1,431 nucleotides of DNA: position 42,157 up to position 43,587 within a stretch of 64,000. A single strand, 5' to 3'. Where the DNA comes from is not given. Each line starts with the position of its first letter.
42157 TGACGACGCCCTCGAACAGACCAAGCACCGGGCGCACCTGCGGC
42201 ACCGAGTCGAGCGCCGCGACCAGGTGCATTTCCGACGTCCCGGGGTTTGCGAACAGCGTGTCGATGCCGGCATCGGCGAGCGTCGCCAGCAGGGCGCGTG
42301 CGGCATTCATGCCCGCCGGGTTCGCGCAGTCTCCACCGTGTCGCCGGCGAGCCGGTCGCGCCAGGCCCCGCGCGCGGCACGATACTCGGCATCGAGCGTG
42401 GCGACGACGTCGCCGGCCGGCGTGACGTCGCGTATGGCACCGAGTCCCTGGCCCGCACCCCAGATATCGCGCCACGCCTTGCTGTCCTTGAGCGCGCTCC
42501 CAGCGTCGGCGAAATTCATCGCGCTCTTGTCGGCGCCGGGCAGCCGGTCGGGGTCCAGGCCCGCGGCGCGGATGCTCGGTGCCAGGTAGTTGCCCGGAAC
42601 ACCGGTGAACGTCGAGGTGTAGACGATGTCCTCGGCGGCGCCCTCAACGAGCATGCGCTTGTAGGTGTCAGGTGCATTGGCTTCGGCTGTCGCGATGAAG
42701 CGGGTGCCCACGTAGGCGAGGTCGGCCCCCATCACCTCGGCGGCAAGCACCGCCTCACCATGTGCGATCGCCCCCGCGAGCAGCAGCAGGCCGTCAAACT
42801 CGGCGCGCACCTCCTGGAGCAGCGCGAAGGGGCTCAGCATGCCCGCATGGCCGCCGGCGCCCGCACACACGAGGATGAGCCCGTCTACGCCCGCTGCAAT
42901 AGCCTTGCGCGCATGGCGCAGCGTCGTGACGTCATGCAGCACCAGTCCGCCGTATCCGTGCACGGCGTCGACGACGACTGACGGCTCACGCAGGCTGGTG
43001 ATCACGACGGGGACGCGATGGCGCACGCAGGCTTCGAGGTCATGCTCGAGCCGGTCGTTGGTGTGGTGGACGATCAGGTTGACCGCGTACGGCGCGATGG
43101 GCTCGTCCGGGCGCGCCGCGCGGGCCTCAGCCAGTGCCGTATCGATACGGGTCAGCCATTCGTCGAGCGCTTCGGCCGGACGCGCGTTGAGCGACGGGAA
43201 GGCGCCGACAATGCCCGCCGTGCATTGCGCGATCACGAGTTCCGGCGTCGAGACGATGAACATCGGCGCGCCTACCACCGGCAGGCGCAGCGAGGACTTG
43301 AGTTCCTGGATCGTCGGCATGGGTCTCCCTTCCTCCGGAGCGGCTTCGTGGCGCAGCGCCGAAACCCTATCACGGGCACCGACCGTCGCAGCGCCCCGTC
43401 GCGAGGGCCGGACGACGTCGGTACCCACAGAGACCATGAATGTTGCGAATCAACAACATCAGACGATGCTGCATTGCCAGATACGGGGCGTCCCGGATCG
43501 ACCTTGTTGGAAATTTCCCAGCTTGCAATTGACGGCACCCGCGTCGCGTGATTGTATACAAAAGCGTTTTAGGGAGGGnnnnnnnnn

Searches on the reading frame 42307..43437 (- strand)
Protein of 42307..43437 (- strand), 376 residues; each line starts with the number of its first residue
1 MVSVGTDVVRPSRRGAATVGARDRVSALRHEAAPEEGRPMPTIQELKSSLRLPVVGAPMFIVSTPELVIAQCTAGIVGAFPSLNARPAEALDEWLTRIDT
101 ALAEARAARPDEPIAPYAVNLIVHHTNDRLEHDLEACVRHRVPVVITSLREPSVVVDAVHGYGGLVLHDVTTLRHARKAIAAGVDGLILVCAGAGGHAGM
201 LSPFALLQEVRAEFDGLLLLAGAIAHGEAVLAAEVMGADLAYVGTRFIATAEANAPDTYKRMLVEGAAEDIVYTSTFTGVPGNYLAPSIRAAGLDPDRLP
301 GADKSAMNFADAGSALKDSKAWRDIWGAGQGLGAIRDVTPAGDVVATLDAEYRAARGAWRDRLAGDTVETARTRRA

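Call 7: search_protein_families(library=pfam, proteins=[window:42307-43437:-])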
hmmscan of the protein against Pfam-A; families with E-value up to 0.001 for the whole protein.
window:42307-43437:- (376 aa): 2 families
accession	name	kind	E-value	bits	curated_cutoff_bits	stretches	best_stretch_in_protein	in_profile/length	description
PF03060.21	NMO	-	1.9e-20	74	28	1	130-348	102-328/331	Nitronate monooxygenase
PF01070.24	FMN_dh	-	4.9e-06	26.2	24.9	1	165-260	221-318/350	FMN-dependent dehydrogenase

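Call 26: search_protein_families(library=ncbifam, proteins=[window:42307-43437:-], max_evalue=0.00001)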
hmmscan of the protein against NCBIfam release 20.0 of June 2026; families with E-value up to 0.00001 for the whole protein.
window:42307-43437:- (376 aa): 2 families
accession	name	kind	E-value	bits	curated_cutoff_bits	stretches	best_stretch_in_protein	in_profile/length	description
TIGR03151.1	enACPred_II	equivalog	1.9e-22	80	453.1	1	50-350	10-298/307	enoyl-[acyl-carrier-protein] reductase FabK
TIGR02814.1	pfaD_fam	subfamily_domain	1.3e-06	27.5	449.25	0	221-274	230-283/444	PfaD family polyunsaturated fatty acid/polyketide biosynthesis protein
